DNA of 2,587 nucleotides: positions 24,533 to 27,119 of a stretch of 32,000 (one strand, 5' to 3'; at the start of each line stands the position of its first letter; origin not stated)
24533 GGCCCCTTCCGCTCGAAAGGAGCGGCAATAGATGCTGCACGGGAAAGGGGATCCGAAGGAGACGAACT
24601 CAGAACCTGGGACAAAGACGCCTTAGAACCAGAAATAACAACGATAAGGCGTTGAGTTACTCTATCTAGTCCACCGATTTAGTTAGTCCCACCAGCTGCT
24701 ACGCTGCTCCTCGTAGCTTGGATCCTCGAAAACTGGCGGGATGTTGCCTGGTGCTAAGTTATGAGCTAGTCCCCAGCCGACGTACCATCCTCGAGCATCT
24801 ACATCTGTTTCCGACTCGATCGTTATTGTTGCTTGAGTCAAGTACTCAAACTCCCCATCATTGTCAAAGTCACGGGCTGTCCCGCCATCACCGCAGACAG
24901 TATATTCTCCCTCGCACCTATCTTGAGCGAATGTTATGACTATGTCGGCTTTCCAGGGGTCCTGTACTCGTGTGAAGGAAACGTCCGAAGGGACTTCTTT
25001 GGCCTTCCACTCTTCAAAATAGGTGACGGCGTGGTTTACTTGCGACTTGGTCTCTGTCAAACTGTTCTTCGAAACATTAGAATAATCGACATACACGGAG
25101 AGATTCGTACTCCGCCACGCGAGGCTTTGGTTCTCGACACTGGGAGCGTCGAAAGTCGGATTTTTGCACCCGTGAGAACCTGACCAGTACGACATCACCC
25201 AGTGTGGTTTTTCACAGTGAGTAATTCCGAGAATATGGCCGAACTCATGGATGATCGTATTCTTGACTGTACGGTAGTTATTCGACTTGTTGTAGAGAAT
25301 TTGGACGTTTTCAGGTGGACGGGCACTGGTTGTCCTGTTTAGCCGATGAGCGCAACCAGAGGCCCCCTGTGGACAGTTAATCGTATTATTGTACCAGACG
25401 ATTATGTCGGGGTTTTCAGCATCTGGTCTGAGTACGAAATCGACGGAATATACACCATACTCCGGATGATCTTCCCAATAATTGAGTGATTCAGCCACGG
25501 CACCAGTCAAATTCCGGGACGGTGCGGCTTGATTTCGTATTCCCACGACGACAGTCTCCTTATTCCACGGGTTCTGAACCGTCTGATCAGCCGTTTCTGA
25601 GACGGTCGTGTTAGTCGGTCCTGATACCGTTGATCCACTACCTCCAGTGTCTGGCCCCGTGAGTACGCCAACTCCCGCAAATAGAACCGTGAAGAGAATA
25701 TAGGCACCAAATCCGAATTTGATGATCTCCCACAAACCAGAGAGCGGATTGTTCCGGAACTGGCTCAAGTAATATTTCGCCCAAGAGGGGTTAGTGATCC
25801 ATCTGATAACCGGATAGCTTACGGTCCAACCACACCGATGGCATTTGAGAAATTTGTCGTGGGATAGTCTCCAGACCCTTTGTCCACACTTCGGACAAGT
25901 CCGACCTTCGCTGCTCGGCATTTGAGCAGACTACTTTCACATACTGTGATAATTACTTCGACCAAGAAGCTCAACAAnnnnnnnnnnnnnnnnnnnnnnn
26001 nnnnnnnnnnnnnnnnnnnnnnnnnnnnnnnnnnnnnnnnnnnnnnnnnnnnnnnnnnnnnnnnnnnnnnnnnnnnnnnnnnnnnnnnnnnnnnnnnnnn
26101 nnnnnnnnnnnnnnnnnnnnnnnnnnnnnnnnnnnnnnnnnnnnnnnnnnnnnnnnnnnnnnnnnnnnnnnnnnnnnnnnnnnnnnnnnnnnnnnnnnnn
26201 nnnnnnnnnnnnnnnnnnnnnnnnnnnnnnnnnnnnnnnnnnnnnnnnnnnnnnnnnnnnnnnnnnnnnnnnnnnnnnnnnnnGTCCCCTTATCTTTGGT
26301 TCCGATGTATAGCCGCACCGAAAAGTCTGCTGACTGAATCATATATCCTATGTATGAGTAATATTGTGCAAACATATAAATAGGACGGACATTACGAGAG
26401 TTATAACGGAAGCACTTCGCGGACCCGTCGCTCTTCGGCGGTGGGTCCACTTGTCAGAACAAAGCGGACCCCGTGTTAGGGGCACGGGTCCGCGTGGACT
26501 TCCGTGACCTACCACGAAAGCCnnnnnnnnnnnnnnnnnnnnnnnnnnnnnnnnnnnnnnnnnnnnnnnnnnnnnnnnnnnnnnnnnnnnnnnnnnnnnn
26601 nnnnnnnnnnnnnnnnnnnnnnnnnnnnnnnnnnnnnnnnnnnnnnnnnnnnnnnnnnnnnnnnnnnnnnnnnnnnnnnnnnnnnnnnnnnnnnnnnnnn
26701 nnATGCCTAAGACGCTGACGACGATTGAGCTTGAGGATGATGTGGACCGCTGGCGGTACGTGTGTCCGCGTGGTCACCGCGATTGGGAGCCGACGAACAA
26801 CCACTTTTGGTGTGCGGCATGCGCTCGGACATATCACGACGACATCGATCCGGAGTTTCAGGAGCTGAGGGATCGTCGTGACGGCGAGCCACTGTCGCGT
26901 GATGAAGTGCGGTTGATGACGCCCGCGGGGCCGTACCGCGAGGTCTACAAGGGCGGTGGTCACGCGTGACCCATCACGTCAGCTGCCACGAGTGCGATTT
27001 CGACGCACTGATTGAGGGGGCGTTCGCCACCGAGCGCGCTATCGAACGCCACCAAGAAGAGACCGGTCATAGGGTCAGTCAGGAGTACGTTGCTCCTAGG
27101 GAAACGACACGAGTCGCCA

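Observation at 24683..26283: wHTH repressor co-transcribed with a zinc-ribbon/TM/extracellular metzincin: a possible outside-in switch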

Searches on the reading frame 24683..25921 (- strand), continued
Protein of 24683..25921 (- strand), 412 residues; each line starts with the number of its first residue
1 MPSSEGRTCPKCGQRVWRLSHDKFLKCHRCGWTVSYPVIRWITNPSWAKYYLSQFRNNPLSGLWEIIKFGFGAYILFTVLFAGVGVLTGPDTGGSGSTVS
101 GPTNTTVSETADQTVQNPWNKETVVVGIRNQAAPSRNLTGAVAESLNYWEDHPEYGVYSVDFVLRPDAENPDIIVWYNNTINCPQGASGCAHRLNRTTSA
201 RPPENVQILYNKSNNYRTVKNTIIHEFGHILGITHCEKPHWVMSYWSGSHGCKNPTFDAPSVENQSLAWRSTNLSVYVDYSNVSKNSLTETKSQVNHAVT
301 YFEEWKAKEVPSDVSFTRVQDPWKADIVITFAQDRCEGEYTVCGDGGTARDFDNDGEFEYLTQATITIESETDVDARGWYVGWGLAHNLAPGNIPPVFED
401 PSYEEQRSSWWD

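Call 60: fold_search(model_id=the predicted structure, library=pdb)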
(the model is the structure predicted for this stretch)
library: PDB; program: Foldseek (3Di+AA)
matches with E <= 10: 877; with E <= 0.001: 147
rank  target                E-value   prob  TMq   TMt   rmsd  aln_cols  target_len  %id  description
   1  1i73_A                5.0e-06  1.00  0.24  0.52   7.4       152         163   20  COMPLEX OF PRO-LEU-L-TRP PHOSPHONATE WITH THE CATALITIC DOMAIN OF MATRIX METALLO PROTEINASE-8 (MET80 FORM) (released 2001-03-21)
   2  1jap_A                9.3e-06  1.00  0.23  0.54   7.4       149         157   19  COMPLEX OF PRO-LEU-GLY-HYDROXYLAMINE WITH THE CATALYTIC DOMAIN OF MATRIX METALLO PROTEINASE-8 (MET80 FORM) (released 1996-07-11)
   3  1bzs                  1.1e-05  1.00  0.23  0.49   7.5       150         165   20  CRYSTAL STRUCTURE OF MMP8 COMPLEXED WITH HMR2909 (released 2000-05-31)
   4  5uwl_B                2.0e-05  1.00  0.23  0.52   6.7       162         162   17  Matrix metalloproteinase-13 complexed with selective inhibitor compound (S)-17a (released 2017-07-12)
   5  1jan_A                2.0e-05  1.00  0.23  0.49   7.5       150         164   21  COMPLEX OF PRO-LEU-GLY-HYDROXYLAMINE WITH THE CATALYTIC DOMAIN OF MATRIX METALLO PROTEINASE-8 (PHE79 FORM) (released 1996-07-11)
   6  3kej_A                2.1e-05  1.00  0.23  0.52   6.4       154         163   19  Crystal Structure of Human MMP-13 complexed with a (pyridin-4-yl)-2H-tetrazole compound (released 2010-11-10)
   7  1jao                  2.1e-05  1.00  0.23  0.54   7.4       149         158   19  COMPLEX OF 3-MERCAPTO-2-BENZYLPROPANOYL-ALA-GLY-NH2 WITH THE CATALYTIC DOMAIN OF MATRIX METALLO PROTEINASE-8 (MET80 FORM (released 1996-07-11)
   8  3ayu_A                2.4e-05  1.00  0.23  0.51   6.8       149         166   19  Crystal structure of MMP-2 active site mutant in complex with APP-drived decapeptide inhibitor (released 2011-08-03)
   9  8h78_B                2.5e-05  1.00  0.22  0.49   5.7       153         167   18  Crystal structure of human MMP-2 catalytic domain in complex with inhibitor (released 2023-01-18)
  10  2xs4_A                2.5e-05  1.00  0.23  0.49   5.9       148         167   20  Structure of karilysin catalytic MMP domain in complex with magnesium (released 2010-11-03)
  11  3tt4                  2.8e-05  1.00  0.24  0.53   7.4       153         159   21  Human MMP8 in complex with L-glutamate motif inhibitor (released 2012-06-20)
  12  2wo9_C                3.2e-05  1.00  0.22  0.48   7.4       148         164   18  MMP12 complex with a beta hydroxy carboxylic acid (released 2009-09-08)
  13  1hv5_B                3.9e-05  1.00  0.21  0.47   7.3       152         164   18  CRYSTAL STRUCTURE OF THE STROMELYSIN-3 (MMP-11) CATALYTIC DOMAIN COMPLEXED WITH A PHOSPHINIC INHIBITOR (released 2001-03-28)
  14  1hv5_E                3.9e-05  1.00  0.21  0.47   6.6       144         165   18  CRYSTAL STRUCTURE OF THE STROMELYSIN-3 (MMP-11) CATALYTIC DOMAIN COMPLEXED WITH A PHOSPHINIC INHIBITOR (released 2001-03-28)
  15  2ozr_D                4.4e-05  1.00  0.23  0.49   6.5       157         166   18  MMP13 Catalytic Domain Complexed with 4-{[1-methyl-2,4-dioxo-6-(3-phenylprop-1-yn-1-yl)-1,4-dihydroquinazolin-3(2H)-yl (released 2007-07-24)
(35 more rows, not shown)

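Call 62: list_cluster_members(proteins=[P0015, P0016, P0023, P0024, P0035, P0019, P0077, P0014, P0040, P0063])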
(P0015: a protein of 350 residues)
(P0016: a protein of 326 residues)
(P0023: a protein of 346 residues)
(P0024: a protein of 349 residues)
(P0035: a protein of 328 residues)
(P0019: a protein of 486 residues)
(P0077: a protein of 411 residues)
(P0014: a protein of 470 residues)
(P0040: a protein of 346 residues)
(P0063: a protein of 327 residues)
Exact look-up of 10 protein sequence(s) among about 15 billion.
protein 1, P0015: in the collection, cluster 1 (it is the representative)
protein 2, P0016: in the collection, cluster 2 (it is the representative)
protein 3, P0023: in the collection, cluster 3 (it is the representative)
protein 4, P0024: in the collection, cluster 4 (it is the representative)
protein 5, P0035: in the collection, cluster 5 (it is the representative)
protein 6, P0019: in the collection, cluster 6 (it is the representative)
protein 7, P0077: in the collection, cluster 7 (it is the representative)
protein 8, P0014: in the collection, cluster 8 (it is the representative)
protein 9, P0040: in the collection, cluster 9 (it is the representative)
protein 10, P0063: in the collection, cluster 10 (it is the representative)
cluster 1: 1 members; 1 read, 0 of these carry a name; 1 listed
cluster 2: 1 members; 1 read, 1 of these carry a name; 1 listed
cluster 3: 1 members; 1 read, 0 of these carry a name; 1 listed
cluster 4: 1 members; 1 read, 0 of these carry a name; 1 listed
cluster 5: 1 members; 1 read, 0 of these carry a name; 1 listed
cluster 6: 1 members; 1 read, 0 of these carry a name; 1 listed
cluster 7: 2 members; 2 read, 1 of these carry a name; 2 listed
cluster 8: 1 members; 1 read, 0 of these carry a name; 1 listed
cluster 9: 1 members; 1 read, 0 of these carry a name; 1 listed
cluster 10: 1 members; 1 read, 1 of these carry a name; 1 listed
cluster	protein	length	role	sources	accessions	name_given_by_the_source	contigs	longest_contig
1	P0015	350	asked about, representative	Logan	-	-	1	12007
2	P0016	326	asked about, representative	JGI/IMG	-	hypothetical protein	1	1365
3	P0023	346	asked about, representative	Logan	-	-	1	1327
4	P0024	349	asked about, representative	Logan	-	-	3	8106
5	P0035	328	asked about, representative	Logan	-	-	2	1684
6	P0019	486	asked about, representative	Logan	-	-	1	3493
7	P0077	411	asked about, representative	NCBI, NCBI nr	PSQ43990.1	hypothetical protein BRD17_05000 [Halobacteriales archaeon SW_7_68_16] | MAG: hypothetical protein BRD17_05000 [Halobacteriales archaeon SW_7_68_16]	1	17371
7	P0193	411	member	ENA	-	-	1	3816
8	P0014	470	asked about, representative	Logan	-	-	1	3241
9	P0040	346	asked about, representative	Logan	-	-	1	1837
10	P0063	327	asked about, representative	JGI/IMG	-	hypothetical protein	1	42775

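Call 81: search_protein_families(library=phrogs, proteins=[window:24683-25921:-], max_evalue=0.001)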
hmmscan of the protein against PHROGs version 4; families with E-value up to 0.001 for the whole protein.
window:24683-25921:- (412 aa): 1 family
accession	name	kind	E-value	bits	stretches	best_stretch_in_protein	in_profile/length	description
phrog_1914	-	unknown function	0.00057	20.6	1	204-231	79-106/222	-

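Call 84: search_dna_similar(query=window:24683-25921:-, collection=phages, mode=protein, max_evalue=0.001, max_rows=10)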
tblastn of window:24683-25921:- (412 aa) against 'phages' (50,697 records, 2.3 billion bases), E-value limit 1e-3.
No match.

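Call 85: search_dna_similar(query=window:24683-25921:-, collection=plasmids, mode=protein, max_evalue=0.001, max_rows=15)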
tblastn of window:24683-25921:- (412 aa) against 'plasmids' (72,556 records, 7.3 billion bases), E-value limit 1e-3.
Records with a match: 7; places in all: 10; records where one place covers at least 80% of the query: 0.
Best place of each record, by identity: <60% 7.
By first word of the organism name: Halorussus 2; Haloferax 2; Halobaculum 1; Natrinema 1; Haladaptatus 1.
By predicted mobility (MOB-suite, as given by PLSDB): non-mobilizable 7.
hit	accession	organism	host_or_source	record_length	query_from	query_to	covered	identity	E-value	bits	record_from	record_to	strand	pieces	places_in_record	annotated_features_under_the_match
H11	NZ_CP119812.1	Halorussus caseinilyticus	cell culture,coastal saline-alkali land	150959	113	411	73%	40.5%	6e-62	223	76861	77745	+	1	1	hypothetical protein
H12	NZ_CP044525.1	Halorussus halophilus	pure culture,marine solar saltern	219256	112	412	73%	33.8%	1e-34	143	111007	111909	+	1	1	matrixin family metalloprotease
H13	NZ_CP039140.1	Haloferax mediterranei ATCC 33500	Cell culture,Spain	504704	109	411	74%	28.4%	2e-21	103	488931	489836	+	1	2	none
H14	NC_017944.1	Haloferax mediterranei ATCC 33500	-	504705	109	411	74%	28.4%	2e-21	103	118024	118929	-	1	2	none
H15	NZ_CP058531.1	Halobaculum halophilum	cell culture,sediment in salt lake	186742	117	383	65%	23.4%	2e-7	61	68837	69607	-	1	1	matrixin family metalloprotease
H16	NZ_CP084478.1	Natrinema sp. DC36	cell culture,sediment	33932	117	244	31%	32.8%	3e-10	70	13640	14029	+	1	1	hypothetical protein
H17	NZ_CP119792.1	Haladaptatus sp. QDMS2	cell culture,sediment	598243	18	52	8%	54.3%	4e-4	50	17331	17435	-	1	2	none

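Call 87: get_annotated_region(hit=H17, flank=3000)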
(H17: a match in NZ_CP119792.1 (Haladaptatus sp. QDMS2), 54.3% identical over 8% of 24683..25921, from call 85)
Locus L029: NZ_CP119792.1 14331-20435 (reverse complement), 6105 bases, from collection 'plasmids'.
description: Haladaptatus sp. QDMS2 plasmid unnamed1, complete sequence
organism: Haladaptatus sp. QDMS2 (NCBI taxid 3033391)
taxonomy: Archaea; Euryarchaeota; Halobacteria; Halobacteriales; Haladaptataceae; Haladaptatus; Haladaptatus sp. QDMS2
host: -; source: cell culture,sediment; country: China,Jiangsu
typing (MOB-suite, as given by PLSDB): non-mobilizable
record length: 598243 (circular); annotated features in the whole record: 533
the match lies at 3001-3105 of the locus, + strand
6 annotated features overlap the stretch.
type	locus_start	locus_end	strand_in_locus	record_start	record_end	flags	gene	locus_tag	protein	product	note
CDS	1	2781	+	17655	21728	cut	-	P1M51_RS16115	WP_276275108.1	DUF2272 domain-containing protein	-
CDS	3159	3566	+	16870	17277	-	-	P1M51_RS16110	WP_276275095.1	hypothetical protein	-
CDS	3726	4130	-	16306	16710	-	-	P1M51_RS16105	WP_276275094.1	helix-turn-helix domain-containing protein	-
CDS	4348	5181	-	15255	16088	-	-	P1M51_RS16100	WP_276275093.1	hypothetical protein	-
CDS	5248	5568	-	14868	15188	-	-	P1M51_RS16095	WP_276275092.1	hypothetical protein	-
CDS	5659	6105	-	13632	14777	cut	-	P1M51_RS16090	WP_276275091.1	Fic family protein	-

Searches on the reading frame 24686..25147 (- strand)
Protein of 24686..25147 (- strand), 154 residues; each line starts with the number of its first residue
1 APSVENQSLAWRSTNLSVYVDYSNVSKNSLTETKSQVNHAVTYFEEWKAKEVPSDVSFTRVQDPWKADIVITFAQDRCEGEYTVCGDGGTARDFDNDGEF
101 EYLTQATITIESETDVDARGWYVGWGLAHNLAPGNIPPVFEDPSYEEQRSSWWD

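Call 78: search_protein_families(library=pfam, proteins=[window:24686-25147:-], max_evalue=10)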
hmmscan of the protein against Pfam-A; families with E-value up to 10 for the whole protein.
seq(154 aa): 1 family
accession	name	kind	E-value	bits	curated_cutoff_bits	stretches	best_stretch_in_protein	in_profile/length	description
PF00413.30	Peptidase_M10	-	0.00036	20.9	24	1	11-90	2-73/159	Matrixin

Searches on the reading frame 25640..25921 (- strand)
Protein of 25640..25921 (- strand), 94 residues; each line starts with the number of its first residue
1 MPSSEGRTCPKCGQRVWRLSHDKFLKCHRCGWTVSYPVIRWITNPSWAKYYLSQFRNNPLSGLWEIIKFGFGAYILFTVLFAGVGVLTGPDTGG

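Call 78: search_protein_families(library=pfam, proteins=[window:25640-25921:-], max_evalue=10)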
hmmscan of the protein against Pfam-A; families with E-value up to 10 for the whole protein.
seq(94 aa): 15 families
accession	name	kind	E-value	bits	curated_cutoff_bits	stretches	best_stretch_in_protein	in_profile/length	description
PF12760.12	Zn_ribbon_IS1595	-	0.00085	19.7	25.4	1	6-31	18-44/46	Transposase zinc-ribbon domain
PF13248.11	Zn_ribbon_3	-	0.0092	15.9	27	1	5-15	15-25/26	zinc-ribbon domain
PF17848.7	Zn_ribbon_ACC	-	0.0095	16.5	24.5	1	24-35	1-12/26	Acetyl-CoA carboxylase zinc finger domain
PF03604.18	Zn_ribbon_RPAB4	-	0.0096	16.1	24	1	8-32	2-25/32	DNA directed RNA polymerase, 7 kDa subunit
PF23783.1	Zn_ribbon_TiaS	-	0.014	15.5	27.3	1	8-38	3-33/41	TiaS C-terminal zinc ribbon domain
PF13240.11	Zn_Ribbon_1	-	0.031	14.5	25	1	8-14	15-21/23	zinc-ribbon domain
PF00130.28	C1_1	-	0.046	14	26.5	1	7-34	12-38/53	Phorbol esters/diacylglycerol binding domain (C1 domain)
PF07282.18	Cas12f1-like_TNB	-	0.085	13.5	26.3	1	7-33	29-49/60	Cas12f1-like, TNB domain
PF18439.7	zf_UBZ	-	0.092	12.9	25.6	1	8-17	4-13/32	Ubiquitin-Binding Zinc Finger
PF12773.13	DZR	-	0.094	13.3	27.3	1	6-34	12-34/45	Double zinc ribbon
PF07503.17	zf-HYPF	-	0.29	11.4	23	1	8-17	23-32/34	HypF finger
PF24458.1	DUF7573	-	0.47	10.9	30.2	0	4-30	9-36/39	Domain of unknown function (DUF7573)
PF24460.1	DUF7575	-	0.5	10.2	28.5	1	5-15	2-12/28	Domain of unknown function (DUF7575)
PF13824.12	zf-Mss51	-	1.1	9.9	27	1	9-42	2-32/55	Zinc-finger of mitochondrial splicing suppressor 51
PF09723.15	Zn_ribbon_8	-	2.6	8.6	34.4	1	6-18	26-39/41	Zinc ribbon domain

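Call 82: find_homologous_proteins(query=window:25655-25921:-, max_evalue=0.01)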
Query seq(89 aa): no candidate shares three 5-residue words with the query. No homologue found.

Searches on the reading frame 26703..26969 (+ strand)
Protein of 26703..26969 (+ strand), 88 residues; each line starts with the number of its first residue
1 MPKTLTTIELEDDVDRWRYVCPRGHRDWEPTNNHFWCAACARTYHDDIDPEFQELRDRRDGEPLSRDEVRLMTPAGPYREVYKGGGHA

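Call 81: search_protein_families(library=phrogs, proteins=[window:26703-26969:+], max_evalue=0.001)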
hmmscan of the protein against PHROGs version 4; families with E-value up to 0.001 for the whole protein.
window:26703-26969:+ (88 aa): 2 families
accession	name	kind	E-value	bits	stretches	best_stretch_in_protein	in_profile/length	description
phrog_36874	-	unknown function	2.4e-31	109.6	1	7-79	72-142/152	-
phrog_18310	-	unknown function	2.6e-31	108.6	1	7-81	4-76/82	-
